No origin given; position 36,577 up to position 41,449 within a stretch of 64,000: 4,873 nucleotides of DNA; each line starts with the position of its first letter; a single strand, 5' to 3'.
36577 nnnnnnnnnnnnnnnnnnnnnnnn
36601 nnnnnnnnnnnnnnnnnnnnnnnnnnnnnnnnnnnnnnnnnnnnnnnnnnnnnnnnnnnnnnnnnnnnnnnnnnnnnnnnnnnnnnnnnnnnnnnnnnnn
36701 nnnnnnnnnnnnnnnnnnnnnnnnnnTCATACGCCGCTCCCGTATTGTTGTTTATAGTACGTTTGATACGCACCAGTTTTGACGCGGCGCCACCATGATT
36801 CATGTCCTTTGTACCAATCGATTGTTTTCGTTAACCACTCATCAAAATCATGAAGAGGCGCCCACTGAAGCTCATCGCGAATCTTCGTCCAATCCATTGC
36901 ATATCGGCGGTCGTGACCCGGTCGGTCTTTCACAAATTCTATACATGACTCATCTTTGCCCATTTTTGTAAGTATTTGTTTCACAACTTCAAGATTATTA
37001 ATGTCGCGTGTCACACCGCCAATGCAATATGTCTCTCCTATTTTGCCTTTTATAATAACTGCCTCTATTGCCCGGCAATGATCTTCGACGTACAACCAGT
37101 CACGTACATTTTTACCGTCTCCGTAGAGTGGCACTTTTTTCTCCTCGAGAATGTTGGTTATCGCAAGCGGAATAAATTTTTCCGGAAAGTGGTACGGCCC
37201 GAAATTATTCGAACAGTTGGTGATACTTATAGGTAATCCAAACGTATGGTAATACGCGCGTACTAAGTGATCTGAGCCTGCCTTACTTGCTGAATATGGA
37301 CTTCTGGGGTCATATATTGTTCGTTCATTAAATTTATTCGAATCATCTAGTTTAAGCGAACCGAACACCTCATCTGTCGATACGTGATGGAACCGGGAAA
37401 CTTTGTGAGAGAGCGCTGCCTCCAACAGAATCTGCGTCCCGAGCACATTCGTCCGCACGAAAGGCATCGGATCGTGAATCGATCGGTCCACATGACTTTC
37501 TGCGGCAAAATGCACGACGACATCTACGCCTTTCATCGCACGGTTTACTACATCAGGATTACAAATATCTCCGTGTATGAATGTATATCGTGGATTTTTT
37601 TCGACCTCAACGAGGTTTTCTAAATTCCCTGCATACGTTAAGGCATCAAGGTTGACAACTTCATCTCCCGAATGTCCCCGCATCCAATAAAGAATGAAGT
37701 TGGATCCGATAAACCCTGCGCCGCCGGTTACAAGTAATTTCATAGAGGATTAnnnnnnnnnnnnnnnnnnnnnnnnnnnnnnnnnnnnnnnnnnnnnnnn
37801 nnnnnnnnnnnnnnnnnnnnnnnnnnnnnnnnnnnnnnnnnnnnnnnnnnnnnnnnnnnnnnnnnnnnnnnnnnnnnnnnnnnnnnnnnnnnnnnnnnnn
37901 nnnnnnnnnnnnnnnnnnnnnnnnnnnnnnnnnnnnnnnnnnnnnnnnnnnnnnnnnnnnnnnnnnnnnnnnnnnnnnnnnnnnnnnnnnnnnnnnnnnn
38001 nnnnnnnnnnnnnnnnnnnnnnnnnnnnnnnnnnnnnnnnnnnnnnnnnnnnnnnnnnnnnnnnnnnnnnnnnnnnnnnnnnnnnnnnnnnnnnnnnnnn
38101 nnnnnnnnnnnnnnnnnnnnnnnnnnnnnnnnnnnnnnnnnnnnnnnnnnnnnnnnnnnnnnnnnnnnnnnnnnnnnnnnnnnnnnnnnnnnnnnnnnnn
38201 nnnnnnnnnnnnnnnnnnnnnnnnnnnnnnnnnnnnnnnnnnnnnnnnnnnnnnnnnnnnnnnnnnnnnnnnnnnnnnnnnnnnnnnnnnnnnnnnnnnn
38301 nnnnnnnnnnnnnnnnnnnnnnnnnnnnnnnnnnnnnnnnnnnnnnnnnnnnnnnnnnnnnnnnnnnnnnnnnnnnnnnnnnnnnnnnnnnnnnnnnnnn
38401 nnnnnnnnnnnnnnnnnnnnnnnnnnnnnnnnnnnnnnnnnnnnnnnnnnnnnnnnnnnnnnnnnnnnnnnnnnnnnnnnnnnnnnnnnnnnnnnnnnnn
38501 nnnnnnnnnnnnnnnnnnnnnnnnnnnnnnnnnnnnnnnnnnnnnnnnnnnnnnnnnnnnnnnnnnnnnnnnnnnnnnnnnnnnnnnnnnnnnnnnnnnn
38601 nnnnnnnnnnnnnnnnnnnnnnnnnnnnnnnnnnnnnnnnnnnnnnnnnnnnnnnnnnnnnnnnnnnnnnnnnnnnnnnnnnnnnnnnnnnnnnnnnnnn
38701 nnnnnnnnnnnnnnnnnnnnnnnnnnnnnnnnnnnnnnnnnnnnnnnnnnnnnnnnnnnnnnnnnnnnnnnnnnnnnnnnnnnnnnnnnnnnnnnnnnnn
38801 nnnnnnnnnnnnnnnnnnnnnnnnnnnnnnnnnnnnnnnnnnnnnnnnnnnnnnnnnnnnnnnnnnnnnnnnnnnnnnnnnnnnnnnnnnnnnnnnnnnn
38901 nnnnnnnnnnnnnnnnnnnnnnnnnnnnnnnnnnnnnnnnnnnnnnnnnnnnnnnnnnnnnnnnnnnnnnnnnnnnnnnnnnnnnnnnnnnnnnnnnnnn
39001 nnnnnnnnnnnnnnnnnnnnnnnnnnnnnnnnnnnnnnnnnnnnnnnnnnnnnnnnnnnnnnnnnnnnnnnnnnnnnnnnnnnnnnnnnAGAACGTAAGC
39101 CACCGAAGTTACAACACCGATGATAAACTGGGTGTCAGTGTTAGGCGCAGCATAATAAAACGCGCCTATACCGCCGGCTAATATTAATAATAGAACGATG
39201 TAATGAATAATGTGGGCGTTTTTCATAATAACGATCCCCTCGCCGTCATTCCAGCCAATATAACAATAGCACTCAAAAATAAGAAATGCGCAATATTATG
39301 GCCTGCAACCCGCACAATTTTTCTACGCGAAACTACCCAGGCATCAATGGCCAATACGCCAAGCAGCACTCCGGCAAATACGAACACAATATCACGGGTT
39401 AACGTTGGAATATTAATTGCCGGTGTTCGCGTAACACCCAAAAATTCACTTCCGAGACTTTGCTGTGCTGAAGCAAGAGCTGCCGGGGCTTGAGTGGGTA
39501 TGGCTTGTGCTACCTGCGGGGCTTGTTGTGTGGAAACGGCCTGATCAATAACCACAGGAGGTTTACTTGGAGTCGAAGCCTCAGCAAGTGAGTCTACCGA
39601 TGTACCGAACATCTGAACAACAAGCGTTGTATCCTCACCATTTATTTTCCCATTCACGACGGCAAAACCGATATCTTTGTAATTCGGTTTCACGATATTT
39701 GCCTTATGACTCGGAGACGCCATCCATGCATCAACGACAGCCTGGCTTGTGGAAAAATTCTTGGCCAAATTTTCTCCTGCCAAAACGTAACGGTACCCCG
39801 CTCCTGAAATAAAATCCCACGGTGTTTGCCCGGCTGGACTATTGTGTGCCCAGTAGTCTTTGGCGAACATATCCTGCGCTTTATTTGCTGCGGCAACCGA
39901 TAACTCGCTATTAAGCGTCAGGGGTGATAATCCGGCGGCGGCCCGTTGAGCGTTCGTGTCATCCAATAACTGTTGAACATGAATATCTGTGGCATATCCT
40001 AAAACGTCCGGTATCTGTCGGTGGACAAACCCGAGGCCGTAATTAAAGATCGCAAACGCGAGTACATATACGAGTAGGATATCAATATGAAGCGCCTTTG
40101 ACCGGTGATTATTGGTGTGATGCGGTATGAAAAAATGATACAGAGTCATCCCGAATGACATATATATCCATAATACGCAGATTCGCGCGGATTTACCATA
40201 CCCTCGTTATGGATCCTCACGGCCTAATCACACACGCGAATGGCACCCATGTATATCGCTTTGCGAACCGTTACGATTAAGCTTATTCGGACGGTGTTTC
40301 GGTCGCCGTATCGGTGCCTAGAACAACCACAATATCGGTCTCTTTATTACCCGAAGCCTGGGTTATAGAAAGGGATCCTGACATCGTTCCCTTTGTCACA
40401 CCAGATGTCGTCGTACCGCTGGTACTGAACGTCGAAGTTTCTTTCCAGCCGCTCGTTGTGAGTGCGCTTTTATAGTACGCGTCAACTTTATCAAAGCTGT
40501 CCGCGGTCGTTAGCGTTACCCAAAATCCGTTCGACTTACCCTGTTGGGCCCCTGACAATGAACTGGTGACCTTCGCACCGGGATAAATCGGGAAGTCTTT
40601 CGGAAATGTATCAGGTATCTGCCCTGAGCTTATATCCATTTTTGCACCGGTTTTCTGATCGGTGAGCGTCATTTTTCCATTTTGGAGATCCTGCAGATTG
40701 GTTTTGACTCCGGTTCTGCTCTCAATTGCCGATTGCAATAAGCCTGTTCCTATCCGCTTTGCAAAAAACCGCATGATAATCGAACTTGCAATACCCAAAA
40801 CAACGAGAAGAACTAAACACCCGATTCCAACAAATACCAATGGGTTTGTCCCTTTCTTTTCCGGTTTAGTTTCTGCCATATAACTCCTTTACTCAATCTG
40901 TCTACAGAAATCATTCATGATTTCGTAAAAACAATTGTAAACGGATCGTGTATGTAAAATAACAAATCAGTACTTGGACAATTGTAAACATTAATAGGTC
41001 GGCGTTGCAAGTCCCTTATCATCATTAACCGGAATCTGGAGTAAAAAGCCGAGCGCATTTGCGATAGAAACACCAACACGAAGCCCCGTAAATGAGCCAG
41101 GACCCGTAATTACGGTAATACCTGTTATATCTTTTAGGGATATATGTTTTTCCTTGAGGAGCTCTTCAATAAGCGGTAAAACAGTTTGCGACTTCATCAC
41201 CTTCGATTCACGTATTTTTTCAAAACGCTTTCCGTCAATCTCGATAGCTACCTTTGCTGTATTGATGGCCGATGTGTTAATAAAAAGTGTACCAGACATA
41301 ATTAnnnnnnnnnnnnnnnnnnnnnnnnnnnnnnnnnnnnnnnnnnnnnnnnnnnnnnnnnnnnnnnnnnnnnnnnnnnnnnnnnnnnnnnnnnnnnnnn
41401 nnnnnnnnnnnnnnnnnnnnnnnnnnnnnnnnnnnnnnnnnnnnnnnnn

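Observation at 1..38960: A ~39-kb surface-glycosylation super-island with at least 13 GT-C-type membrane transferases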

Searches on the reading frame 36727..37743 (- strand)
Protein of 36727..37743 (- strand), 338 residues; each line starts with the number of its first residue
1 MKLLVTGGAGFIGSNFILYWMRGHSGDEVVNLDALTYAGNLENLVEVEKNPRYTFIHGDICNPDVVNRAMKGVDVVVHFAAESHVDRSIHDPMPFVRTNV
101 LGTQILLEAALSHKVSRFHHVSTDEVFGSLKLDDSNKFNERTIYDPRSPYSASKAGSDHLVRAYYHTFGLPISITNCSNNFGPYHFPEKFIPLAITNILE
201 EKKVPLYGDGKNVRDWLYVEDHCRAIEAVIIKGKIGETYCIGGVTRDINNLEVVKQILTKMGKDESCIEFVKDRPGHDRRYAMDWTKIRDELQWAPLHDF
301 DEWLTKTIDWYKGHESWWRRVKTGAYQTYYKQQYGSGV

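Call 5: search_protein_families(library=pfam, proteins=[window:36727-37743:-], max_evalue=0.01)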
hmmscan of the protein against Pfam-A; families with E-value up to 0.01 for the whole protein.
window:36727-37743:- (338 aa): 8 families
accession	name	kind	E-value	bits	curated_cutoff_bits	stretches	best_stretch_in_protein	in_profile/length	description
PF16363.11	GDP_Man_Dehyd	-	5.7e-81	273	27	1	4-306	1-331/332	GDP-mannose 4,6 dehydratase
PF01370.27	Epimerase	-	2.8e-62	210.7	20.9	1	4-242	2-240/240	NAD dependent epimerase/dehydratase family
PF01073.25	3Beta_HSD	-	4.1e-22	79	22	1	4-221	1-220/280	3-beta hydroxysteroid dehydrogenase/isomerase family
PF07993.18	NAD_binding_4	-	1.7e-16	60.6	20.1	1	5-179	1-206/258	Male sterility protein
PF02719.21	Polysacc_synt_2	-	2.3e-16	60.3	20.2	1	3-126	1-131/293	Polysaccharide biosynthesis protein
PF04321.23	RmlD_sub_bind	-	2.8e-11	43.5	27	1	1-165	1-140/287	RmlD substrate binding domain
PF13460.12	NAD_binding_10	-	1.3e-08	35.4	27.2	1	40-163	28-133/184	NAD(P)H-binding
PF05368.20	NmrA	-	0.0037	17.3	27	1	2-95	4-79/298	NmrA-like family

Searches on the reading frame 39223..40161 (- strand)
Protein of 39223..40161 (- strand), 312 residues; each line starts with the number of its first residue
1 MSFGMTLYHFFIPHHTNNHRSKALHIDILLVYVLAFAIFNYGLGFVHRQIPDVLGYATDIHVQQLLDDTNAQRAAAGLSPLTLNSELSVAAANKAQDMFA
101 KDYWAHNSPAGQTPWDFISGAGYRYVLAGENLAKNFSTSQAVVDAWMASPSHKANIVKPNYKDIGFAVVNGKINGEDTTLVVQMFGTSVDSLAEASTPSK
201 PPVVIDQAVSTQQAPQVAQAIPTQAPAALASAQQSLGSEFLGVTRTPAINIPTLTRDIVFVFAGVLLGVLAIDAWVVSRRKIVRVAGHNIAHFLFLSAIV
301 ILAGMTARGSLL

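Call 5: search_protein_families(library=pfam, proteins=[window:39223-40161:-], max_evalue=0.01)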
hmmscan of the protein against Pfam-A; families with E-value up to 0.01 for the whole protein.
window:39223-40161:- (312 aa): 1 family
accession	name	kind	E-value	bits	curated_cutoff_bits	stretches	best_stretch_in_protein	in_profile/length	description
PF00188.32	CAP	-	4.4e-21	76.3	21.1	1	66-184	1-116/117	Cysteine-rich secretory protein family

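Call 15: search_protein_families(library=ncbifam, proteins=[window:39223-40161:-], max_evalue=0.01)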
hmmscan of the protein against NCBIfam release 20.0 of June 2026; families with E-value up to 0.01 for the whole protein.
window:39223-40161:- (312 aa): 2 families
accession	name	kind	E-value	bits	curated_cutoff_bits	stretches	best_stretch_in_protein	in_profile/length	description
TIGR02909.1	spore_YkwD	subfamily_domain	1.5e-32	112.2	171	1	63-185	6-125/127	uncharacterized protein, YkwD family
NF052539.1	DivAsocLipDalA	equivalog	7e-21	74.8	200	1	63-170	49-156/169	divisome-associated lipoprotein DalA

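Call 35: find_encoding_contigs(protein=window:39223-40161:-, flank=10000, max_places=4)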
Protein window:39223-40161:- (312 aa): 7 contigs read that carry it; 4 places shown.
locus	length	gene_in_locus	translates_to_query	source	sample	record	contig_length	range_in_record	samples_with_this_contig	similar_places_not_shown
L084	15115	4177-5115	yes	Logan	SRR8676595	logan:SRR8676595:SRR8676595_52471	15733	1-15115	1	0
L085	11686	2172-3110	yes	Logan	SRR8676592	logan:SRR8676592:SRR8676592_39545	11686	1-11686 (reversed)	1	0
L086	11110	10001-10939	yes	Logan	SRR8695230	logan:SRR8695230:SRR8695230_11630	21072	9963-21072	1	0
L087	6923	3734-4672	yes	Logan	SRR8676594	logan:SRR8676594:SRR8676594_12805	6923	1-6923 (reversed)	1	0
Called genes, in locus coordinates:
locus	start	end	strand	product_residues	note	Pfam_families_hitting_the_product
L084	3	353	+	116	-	?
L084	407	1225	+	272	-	-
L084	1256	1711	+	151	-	PF02367:TsaE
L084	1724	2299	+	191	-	PF01300:Sua5_yciO_yrdC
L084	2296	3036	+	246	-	PF01209:Ubie_methyltran, PF08003:Methyltransf_9, PF13489:Methyltransf_23, PF06325:PrmA, PF13847:Methyltransf_31, PF08241:Methyltransf_11, PF08242:Methyltransf_12, PF13649:Methyltransf_25, +4 more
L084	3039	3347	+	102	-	PF00814:TsaD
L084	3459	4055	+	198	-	PF27226:AF_1845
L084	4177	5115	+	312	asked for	PF00188:CAP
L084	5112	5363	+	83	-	PF18900:DUF5656 (weak)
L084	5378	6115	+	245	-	PF00483:NTP_transferase, PF12804:NTP_transf_3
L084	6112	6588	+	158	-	PF00908:dTDP_sugar_isom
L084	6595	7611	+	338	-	PF01073:3Beta_HSD, PF01370:Epimerase, PF02719:Polysacc_synt_2, PF04321:RmlD_sub_bind, PF07993:NAD_binding_4, PF16363:GDP_Man_Dehyd, PF13460:NAD_binding_10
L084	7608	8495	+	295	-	PF01370:Epimerase, PF04321:RmlD_sub_bind, PF02719:Polysacc_synt_2 (weak)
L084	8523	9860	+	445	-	PF03721:UDPG_MGDP_dh_N, PF03446:NAD_binding_2 (faint), PF03807:F420_oxidored (faint), PF00984:UDPG_MGDP_dh, PF03720:UDPG_MGDP_dh_C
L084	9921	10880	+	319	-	PF01073:3Beta_HSD (weak), PF01370:Epimerase, PF02719:Polysacc_synt_2, PF04321:RmlD_sub_bind, PF16363:GDP_Man_Dehyd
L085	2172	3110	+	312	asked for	PF00188:CAP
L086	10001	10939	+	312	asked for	PF00188:CAP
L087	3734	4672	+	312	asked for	PF00188:CAP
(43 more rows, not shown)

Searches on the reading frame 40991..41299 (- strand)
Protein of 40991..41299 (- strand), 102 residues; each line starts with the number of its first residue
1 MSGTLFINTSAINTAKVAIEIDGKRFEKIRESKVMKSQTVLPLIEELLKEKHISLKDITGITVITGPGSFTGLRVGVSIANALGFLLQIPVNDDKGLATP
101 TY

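Call 6: search_protein_families(library=pfam, proteins=[window:40991-41299:-], max_evalue=0.001)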
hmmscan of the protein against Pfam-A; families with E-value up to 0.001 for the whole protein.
window:40991-41299:- (102 aa): 1 family
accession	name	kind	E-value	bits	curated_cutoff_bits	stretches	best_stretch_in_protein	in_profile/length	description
PF00814.31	TsaD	-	1e-15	58.6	24.8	1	37-91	30-84/264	tRNA N6-adenosine threonylcarbamoyltransferase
